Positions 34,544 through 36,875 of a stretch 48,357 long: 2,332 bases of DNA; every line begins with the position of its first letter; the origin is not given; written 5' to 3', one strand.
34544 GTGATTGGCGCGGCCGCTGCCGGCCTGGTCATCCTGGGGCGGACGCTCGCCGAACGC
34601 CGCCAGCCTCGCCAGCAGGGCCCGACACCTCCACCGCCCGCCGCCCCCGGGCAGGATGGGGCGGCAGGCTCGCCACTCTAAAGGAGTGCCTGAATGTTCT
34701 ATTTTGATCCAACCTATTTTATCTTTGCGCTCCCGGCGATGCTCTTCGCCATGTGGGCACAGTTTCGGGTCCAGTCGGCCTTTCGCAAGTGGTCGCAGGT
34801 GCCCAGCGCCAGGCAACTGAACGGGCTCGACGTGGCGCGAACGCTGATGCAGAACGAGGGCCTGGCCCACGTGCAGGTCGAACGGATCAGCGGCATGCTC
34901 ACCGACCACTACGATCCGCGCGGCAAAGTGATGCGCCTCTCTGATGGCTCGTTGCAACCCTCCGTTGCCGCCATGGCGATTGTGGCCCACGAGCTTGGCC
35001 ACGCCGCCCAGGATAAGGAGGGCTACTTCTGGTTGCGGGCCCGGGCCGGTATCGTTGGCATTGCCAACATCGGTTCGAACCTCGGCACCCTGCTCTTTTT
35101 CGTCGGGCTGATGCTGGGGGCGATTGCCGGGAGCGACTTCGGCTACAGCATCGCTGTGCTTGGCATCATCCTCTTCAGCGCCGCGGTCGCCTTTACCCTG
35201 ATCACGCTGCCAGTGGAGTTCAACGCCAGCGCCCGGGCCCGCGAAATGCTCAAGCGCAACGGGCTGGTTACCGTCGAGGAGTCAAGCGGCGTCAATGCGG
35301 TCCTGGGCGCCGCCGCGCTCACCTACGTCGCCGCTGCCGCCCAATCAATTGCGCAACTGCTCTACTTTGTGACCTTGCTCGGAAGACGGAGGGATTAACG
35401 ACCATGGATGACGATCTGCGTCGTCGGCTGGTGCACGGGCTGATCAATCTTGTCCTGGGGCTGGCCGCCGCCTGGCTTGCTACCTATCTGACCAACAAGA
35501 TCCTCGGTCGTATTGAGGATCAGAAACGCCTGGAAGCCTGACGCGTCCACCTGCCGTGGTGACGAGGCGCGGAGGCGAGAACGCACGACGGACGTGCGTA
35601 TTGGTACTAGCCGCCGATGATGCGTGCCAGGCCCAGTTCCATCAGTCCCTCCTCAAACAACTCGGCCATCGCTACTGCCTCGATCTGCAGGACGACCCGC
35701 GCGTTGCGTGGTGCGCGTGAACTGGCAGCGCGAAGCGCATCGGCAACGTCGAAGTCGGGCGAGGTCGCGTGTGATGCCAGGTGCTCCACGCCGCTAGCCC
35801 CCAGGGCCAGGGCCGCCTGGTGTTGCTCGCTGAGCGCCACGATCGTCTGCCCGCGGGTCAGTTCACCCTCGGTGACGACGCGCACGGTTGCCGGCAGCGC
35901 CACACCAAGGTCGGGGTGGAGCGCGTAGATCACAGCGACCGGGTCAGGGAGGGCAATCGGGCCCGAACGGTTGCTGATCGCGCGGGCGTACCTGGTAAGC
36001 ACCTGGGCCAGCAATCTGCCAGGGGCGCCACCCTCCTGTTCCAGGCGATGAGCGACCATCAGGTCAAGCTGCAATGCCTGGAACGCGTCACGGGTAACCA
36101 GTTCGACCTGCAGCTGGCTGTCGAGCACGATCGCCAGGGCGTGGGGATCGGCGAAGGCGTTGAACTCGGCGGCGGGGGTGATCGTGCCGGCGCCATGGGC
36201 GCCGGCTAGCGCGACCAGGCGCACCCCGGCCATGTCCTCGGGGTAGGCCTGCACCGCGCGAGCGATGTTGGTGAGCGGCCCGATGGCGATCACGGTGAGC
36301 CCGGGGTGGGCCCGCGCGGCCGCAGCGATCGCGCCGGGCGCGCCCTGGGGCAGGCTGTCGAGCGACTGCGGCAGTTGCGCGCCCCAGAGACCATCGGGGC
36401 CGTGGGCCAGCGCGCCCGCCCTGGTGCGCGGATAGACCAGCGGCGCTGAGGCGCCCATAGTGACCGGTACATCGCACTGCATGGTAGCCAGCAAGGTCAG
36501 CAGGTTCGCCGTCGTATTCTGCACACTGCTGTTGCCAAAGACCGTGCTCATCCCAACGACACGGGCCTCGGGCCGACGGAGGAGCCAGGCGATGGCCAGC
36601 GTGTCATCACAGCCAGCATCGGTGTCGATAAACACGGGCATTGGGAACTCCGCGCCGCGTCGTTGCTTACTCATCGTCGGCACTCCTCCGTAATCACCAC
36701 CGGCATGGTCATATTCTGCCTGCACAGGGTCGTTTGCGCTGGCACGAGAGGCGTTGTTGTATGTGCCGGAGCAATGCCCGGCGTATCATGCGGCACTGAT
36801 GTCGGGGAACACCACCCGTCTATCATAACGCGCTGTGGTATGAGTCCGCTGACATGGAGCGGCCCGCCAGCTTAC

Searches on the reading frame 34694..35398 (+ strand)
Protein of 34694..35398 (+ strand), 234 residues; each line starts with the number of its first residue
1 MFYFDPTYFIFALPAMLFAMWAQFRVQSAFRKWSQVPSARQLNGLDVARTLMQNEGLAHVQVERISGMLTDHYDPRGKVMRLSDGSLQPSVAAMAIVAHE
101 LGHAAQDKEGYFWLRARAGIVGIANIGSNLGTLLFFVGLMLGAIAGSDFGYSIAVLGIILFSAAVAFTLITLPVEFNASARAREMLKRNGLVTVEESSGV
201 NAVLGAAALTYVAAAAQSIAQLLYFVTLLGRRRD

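Call 86: search_protein_families(library=pfam, proteins=[window:34694-35398:+], max_evalue=0.0001)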
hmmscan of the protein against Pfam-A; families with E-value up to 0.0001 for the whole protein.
window:34694-35398:+ (234 aa): 1 family
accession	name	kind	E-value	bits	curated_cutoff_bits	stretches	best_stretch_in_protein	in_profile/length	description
PF04298.18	Zn_peptidase_2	-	4.4e-78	262.2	27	1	8-228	1-216/218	Putative neutral zinc metallopeptidase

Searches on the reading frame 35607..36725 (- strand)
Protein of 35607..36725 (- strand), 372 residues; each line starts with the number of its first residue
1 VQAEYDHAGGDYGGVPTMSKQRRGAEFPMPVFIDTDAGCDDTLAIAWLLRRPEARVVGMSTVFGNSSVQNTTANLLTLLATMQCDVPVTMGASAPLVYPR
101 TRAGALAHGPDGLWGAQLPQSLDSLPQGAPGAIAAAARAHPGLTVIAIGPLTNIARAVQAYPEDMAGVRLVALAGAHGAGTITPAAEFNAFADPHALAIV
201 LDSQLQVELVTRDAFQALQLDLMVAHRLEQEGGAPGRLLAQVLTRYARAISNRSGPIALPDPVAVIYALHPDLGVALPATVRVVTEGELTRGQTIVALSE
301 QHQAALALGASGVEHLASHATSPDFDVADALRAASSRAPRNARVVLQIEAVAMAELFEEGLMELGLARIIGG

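Call 86: search_protein_families(library=pfam, proteins=[window:35607-36725:-], max_evalue=0.0001)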
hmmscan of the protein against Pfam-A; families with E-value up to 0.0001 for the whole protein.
window:35607-36725:- (372 aa): 1 family
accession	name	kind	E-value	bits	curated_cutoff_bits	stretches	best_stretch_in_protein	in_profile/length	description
PF01156.24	IU_nuc_hydro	-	1.6e-62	212.3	34.2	1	31-307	1-278/297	Inosine-uridine preferring nucleoside hydrolase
